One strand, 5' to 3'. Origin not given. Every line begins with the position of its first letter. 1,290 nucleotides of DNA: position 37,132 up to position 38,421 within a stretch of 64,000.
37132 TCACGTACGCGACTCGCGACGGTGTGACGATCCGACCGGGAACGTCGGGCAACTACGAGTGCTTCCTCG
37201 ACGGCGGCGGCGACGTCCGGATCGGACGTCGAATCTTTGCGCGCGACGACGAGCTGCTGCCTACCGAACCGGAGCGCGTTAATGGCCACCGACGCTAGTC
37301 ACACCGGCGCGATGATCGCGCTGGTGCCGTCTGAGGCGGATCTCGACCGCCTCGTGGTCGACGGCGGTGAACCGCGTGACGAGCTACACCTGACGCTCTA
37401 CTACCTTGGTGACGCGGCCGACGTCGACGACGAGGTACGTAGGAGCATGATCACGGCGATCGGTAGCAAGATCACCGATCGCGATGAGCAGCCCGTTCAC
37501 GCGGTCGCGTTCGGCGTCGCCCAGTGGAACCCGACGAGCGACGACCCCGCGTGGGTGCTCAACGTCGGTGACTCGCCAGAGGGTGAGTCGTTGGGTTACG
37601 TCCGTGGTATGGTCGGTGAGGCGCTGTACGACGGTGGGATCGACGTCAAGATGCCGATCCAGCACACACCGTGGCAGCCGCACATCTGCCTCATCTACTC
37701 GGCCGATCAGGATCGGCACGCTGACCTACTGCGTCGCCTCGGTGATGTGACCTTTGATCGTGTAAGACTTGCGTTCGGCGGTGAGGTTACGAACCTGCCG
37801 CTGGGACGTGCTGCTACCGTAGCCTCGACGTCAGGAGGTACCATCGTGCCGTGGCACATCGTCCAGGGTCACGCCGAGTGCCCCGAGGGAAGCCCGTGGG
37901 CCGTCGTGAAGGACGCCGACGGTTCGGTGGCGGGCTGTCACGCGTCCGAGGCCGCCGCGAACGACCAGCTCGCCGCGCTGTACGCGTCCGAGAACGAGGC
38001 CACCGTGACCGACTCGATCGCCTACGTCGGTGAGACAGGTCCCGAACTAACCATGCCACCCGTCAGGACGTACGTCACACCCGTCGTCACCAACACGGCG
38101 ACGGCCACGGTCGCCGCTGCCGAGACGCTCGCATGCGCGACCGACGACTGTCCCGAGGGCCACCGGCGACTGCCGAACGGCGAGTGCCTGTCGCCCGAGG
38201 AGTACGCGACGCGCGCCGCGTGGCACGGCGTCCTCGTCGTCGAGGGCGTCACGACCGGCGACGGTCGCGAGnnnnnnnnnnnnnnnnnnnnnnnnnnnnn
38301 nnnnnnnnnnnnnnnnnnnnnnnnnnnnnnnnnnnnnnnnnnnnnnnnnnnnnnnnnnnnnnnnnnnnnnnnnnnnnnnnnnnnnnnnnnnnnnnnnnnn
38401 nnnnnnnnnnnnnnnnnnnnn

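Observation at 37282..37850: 2H-phosphoesterase (LigT)-like domain fused to the N-terminus of the head protease/scaffold polyprotein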

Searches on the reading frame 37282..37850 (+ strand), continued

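Call 48: fold_search(model_id=the predicted structure, library=viral)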
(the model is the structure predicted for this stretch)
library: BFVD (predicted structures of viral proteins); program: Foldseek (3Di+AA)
matches with E <= 10: 564; with E <= 0.001: 57
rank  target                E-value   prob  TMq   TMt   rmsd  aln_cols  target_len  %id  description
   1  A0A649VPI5            1.2e-14  1.00  0.74  0.17   6.6       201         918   34  RNA ligase [Gordonia phage MelBins]
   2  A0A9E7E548            1.7e-14  1.00  0.74  0.14   4.3       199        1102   32  RNA ligase [Gordonia phage Tardus]
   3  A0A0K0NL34            2.8e-12  1.00  0.72  0.44   5.9       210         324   22  Uncharacterized protein [Gordonia phage GMA6]
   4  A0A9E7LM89            1.1e-11  1.00  0.70  0.72   3.2       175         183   32  (no name in the UniProt tables at hand)
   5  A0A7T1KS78            1.7e-11  1.00  0.70  0.26   2.8       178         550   29  RNA ligase [Gordonia phage Lilbeanie]
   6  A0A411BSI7            1.9e-11  1.00  0.69  0.44   3.5       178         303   31  (no name in the UniProt tables at hand)
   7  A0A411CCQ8            3.3e-11  1.00  0.67  0.54   4.4       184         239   33  RNA ligase [Mycobacterium phage NoodleTree]
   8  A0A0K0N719            3.5e-11  1.00  0.62  0.15   3.7       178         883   26  Putative structural protein [Gordonia phage GMA2]
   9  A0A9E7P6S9            1.6e-10  1.00  0.69  0.16   9.3       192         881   25  (no name in the UniProt tables at hand)
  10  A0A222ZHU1            1.7e-10  1.00  0.67  0.36   4.3       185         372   21  (no name in the UniProt tables at hand)
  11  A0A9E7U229            7.7e-10  1.00  0.62  0.64   4.3       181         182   26  (no name in the UniProt tables at hand)
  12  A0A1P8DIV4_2          3.4e-08  1.00  0.68  0.15   5.4       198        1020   21  (no name in the UniProt tables at hand)
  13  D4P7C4                3.4e-08  1.00  0.57  0.23   8.8       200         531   16  Gp013 [Rhodococcus phage ReqiPepy6]
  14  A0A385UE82            1.1e-07  1.00  0.64  0.13   4.6       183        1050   25  Capsid morphogenesis protein [Microbacterium phage OneinaGillian]
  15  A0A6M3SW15            1.9e-07  1.00  0.64  0.34   7.1       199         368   20  (no name in the UniProt tables at hand)
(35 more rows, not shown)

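Call 57: search_protein_families(library=pfam, proteins=[L001:4960-8799:+, L002:3756-6602:+, L008:8713-10803:+, L004:5270-6862:+], max_evalue=0.01)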
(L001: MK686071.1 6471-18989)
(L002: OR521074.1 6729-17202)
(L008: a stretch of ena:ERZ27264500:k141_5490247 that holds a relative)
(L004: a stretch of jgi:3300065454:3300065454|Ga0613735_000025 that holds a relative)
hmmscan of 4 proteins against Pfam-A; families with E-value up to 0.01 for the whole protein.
L001:4960-8799:+ (1279 aa): 2 families
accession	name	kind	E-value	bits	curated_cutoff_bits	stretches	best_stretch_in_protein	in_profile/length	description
PF04233.19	Phage_Mu_F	-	3.2e-12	47.6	29.6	1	116-244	5-111/112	Phage Mu protein F like protein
PF13338.12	AbiEi_4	-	0.00092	19.7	25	1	840-863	25-48/49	Transcriptional regulator, AbiEi antitoxin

L002:3756-6602:+ (948 aa): 1 family
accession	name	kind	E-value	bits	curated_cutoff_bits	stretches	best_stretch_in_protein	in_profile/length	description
PF13563.12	2_5_RNA_ligase2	-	0.00024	21.6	27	1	439-551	23-126/152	2'-5' RNA ligase superfamily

L008:8713-10803:+ (696 aa): 1 family
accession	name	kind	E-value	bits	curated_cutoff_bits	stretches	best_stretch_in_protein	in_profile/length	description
PF20223.3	DUF6582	-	1.7e-18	67.2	27.3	1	157-225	17-80/83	Family of unknown function (DUF6582)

L004:5270-6862:+ (530 aa): 0 families

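Call 66: search_solved_structures(query=A1, max_evalue=10, show_alignments=3)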
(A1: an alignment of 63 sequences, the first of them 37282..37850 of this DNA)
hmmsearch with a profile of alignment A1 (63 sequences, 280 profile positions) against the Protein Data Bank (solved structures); distinct sequences matched with E-value up to 10: 9.
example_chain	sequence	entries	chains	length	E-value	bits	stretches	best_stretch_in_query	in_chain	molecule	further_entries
1iuh_A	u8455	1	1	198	0.00048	22.8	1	84-182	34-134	2'-5' RNA Ligase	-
5h7e_A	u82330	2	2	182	0.0042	19.7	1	85-199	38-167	RNA 2',3'-cyclic phosphodiesterase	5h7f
5ldi_A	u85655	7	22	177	0.0074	18.9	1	85-103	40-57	RNA 2',3'-cyclic phosphodiesterase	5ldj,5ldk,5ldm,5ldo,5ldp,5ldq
4qak_A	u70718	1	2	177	0.0074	18.9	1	85-103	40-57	2'-5'-RNA ligase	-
1vdx_A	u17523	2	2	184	0.0081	18.7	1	84-136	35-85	Hypothetical protein PH0099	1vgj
2fyh_A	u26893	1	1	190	0.025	17.1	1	84-181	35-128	putative integral membrane transport protein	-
7t26_A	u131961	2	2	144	0.46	13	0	131-184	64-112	Acb1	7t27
4z5v_A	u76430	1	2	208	1.1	11.7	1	133-187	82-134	Non-structural protein 2a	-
9q2g_A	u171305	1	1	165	1.7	11.1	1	123-188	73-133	Anti-CBASS protein Acb1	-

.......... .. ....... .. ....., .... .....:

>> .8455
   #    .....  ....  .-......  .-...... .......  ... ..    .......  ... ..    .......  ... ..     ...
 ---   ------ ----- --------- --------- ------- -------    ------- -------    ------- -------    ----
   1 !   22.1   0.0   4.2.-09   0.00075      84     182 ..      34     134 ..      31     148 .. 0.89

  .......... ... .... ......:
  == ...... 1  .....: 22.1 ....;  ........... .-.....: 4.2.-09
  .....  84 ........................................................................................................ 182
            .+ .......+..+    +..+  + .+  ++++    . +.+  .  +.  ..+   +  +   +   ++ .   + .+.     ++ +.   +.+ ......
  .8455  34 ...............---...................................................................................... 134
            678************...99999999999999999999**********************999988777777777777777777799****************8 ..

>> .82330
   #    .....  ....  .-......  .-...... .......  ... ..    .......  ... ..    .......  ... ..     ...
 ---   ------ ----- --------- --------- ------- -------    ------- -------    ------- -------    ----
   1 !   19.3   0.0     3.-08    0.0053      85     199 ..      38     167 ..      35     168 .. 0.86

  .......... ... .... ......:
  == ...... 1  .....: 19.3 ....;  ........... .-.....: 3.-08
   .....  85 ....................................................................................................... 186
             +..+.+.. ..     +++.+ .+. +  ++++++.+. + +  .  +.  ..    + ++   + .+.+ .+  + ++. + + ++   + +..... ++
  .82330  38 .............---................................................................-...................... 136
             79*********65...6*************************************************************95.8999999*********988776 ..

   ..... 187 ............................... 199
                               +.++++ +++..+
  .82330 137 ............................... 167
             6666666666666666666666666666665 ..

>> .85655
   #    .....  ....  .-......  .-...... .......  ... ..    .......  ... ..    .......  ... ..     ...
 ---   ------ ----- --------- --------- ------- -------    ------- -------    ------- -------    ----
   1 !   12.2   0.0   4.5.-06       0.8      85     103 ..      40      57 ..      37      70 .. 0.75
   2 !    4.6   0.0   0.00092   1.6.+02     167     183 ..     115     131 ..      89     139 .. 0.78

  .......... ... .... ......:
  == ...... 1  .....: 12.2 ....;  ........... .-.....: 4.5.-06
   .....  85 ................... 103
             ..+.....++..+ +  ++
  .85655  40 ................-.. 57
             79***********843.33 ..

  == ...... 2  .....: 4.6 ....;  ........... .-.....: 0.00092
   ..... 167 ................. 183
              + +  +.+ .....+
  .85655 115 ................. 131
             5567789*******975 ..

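Call 83: search_protein_representatives(alignment_id=A1)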
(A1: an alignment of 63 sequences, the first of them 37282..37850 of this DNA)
Query: 63 sequences, 280 profile positions. Proteins with E-value up to 0.001 (for the whole library): 4569; up to 1e-10: 2547; up to 1e-30: 777. The best 150 are listed.
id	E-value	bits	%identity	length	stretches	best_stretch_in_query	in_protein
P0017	3.7e-104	364.4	-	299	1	7-279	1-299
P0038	5.4e-91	321.2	-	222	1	7-218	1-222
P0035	6.0e-80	284.9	-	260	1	42-218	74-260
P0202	2.3e-78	279.7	-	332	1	27-280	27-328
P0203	5.4e-76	272.0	-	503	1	12-254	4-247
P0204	1.9e-75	270.2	-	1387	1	31-278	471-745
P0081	3.4e-75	269.4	-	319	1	25-279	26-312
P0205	3.9e-75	269.2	-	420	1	14-235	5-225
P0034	4.7e-75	268.9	-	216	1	1-218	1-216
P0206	7.9e-74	264.9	-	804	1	51-278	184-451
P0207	3.8e-73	262.6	-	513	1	9-250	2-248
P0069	4.2e-73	262.5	-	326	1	23-230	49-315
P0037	5.7e-73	262.0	-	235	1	10-224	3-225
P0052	2.2e-72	260.1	-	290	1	14-277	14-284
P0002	2.6e-72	259.9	-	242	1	55-255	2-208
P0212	1.5e-70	254.1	-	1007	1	43-230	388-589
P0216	3.6e-70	252.9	-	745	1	31-237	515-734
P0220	8.0e-70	251.7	-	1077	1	41-243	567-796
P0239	1.8e-67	244.0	-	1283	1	45-258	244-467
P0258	8.1e-66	238.6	-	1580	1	12-234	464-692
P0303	9.8e-64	231.8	-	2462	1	41-227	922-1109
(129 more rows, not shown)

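Call 85: search_protein_families(library=pfam, proteins=[P0204, P0212, P0220, P0239, P0258, P0303, P0216], max_evalue=0.001)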
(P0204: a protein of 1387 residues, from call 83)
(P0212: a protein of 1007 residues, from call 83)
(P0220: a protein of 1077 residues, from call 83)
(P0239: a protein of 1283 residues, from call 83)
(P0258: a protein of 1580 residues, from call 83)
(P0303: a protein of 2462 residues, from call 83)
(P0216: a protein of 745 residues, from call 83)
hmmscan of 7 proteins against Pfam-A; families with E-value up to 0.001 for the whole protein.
P0204 (1387 aa): 2 families
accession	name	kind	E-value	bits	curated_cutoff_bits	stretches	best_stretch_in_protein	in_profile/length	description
PF10123.14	Mu-like_Pro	-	2.8e-07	30.8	25.2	1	1219-1343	149-282/330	Mu-like prophage I protein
PF13563.12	2_5_RNA_ligase2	-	4.9e-05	23.8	27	1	524-660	23-142/152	2'-5' RNA ligase superfamily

P0212 (1007 aa): 2 families
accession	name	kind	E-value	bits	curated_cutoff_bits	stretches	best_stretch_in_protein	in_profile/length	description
PF04233.19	Phage_Mu_F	-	6e-15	56.4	29.6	1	152-269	3-111/112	Phage Mu protein F like protein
PF13563.12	2_5_RNA_ligase2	-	3e-07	31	27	1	424-541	17-122/152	2'-5' RNA ligase superfamily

P0220 (1077 aa): 2 families
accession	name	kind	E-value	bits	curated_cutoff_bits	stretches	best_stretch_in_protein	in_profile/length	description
PF13563.12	2_5_RNA_ligase2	-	1.3e-06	29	27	1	624-749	10-129/152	2'-5' RNA ligase superfamily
PF02834.22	LigT_PEase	-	0.00086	19.9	23.3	0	713-760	22-70/87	LigT like Phosphoesterase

P0239 (1283 aa): 2 families
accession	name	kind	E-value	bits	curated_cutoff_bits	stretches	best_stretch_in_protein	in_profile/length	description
PF04233.19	Phage_Mu_F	-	4.1e-17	63.4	29.6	1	119-237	2-111/112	Phage Mu protein F like protein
PF13563.12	2_5_RNA_ligase2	-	8.9e-07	29.5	27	1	283-410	22-129/152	2'-5' RNA ligase superfamily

P0258 (1580 aa): 7 families
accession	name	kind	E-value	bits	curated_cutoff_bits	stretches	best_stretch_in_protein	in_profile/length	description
PF04233.19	Phage_Mu_F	-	3.4e-12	47.5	29.6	1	131-252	6-111/112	Phage Mu protein F like protein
PF13563.12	2_5_RNA_ligase2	-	2.3e-09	37.9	27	1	541-653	25-129/152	2'-5' RNA ligase superfamily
PF00004.35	AAA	-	1.3e-06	29.3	21.2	1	869-995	2-129/131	ATPase family associated with various cellular activities (AAA)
PF03496.20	ADPrib_exo_Tox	-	2.7e-06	27.3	23.4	1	339-488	31-190/196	ADP-ribosyltransferase exoenzyme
PF19347.4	DUF5925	-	6.3e-06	26.3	27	1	805-855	127-178/178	Domain of unknown function (DUF5925)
PF02834.22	LigT_PEase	-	4e-05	24.1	23.3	0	536-582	27-72/87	LigT like Phosphoesterase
PF01129.24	ART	-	6e-05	22.9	22.3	1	379-492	121-219/222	NAD:arginine ADP-ribosyltransferase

P0303 (2462 aa): 2 families
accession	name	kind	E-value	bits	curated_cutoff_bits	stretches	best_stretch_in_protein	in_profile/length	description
PF00293.34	NUDIX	-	5.6e-16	59.2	21.1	1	277-394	5-122/134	NUDIX domain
PF13563.12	2_5_RNA_ligase2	-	4.1e-07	30.6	27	1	952-1074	10-125/152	2'-5' RNA ligase superfamily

P0216 (745 aa): 2 families
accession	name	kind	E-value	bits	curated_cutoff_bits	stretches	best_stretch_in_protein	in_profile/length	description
PF03496.20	ADPrib_exo_Tox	-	8.7e-17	61.5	23.4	1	231-380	19-184/196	ADP-ribosyltransferase exoenzyme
PF13563.12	2_5_RNA_ligase2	-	3.2e-08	34.2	27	1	565-682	18-120/152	2'-5' RNA ligase superfamily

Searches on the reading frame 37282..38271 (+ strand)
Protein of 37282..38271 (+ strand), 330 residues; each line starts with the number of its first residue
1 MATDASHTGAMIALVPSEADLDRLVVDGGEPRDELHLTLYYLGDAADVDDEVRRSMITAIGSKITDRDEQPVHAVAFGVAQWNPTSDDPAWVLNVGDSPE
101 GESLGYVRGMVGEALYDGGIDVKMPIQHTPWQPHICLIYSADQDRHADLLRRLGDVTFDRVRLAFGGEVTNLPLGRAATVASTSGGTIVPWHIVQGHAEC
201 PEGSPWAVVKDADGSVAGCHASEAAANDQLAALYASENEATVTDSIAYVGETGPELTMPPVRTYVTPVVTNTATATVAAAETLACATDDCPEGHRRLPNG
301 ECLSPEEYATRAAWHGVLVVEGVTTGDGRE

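Call 90: find_related_loci(query=window:37282-38271:+, collection=viral_contigs, flank=1500)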
Query window:37282-38271:+ (330 aa) in viral_contigs; peptide patterns used: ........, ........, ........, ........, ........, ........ (x = any residue, [..] = any of these).
10 stretches matched a pattern, but none encodes a relative of the query by tblastn (E <= 1e-3).

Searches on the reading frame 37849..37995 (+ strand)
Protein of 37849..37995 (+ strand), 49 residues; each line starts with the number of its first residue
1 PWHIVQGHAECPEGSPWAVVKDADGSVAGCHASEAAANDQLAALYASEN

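Call 96: search_protein_families(library=phrogs, proteins=[window:37849-37995:+], max_evalue=0.001)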
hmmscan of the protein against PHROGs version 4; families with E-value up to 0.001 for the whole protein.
window:37849-37995:+ (49 aa): 0 families
